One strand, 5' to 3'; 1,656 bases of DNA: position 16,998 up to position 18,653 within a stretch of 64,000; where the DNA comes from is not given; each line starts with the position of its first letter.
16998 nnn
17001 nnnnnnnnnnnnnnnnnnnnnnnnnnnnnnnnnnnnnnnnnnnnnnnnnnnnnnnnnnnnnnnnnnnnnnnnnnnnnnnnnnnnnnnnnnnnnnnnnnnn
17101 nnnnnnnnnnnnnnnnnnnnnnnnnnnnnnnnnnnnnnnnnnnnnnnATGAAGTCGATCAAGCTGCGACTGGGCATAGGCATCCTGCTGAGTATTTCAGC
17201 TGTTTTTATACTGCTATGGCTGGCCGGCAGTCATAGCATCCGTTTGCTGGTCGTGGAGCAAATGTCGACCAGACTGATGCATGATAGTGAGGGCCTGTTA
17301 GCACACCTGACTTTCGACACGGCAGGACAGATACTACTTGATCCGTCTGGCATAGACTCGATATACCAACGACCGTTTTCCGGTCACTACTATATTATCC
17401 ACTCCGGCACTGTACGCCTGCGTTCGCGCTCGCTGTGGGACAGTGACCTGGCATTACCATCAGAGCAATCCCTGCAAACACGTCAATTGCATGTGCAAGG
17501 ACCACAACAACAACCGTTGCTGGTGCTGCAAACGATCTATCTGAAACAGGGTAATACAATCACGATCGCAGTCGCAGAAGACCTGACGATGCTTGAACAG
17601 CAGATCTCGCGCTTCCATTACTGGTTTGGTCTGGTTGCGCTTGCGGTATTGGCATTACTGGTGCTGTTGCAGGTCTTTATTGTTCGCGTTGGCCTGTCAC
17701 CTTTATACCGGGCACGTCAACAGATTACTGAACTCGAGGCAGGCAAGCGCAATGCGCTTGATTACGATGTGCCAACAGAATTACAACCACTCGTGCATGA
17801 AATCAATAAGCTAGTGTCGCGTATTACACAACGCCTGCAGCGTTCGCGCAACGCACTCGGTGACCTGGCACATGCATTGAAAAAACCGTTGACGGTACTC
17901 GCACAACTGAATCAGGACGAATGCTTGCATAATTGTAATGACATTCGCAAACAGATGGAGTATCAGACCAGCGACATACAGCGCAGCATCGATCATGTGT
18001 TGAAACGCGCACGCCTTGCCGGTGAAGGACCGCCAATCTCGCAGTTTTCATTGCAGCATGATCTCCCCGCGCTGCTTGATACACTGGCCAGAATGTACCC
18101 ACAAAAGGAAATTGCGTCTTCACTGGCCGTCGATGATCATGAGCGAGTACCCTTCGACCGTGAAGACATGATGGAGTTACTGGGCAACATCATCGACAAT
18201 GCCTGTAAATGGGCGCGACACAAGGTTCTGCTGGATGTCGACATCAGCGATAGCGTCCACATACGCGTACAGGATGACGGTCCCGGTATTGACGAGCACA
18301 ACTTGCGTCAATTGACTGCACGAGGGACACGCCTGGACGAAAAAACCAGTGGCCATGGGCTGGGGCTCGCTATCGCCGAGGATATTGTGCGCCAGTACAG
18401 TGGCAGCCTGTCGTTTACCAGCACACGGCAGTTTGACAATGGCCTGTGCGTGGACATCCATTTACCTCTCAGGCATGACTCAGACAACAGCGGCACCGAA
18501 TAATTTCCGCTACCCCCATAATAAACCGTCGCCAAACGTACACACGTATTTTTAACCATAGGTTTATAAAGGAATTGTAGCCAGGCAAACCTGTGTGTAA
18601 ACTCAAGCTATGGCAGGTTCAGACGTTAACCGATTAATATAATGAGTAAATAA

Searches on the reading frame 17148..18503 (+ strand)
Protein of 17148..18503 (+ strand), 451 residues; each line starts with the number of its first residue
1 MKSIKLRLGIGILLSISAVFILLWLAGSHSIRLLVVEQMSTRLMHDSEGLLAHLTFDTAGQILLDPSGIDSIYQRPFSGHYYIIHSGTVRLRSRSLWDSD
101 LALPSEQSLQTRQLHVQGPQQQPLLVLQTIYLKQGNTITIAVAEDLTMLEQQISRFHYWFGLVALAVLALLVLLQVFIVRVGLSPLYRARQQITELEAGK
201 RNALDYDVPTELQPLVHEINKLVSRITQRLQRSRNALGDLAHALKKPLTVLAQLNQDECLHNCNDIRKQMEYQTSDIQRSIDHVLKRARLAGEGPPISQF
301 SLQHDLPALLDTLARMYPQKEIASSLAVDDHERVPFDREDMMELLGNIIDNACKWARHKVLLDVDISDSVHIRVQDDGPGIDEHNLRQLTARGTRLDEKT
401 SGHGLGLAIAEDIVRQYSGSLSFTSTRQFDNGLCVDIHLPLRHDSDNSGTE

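Call 12: search_protein_families(library=pfam, proteins=[window:17148-18503:+], max_evalue=0.001)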
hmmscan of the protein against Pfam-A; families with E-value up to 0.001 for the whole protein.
window:17148-18503:+ (451 aa): 3 families
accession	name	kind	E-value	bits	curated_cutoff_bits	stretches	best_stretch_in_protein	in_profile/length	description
PF02518.31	HATPase_c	-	6.5e-18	65.6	26.4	1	337-442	2-110/111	Histidine kinase-, DNA gyrase B-, and HSP90-like ATPase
PF14501.12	HATPase_c_5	-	7.1e-06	26.3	22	1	338-426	3-91/102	GHKL domain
PF13581.12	HATPase_c_2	-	0.00015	22.2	27.4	1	343-417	38-112/127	Histidine kinase-like ATPase domain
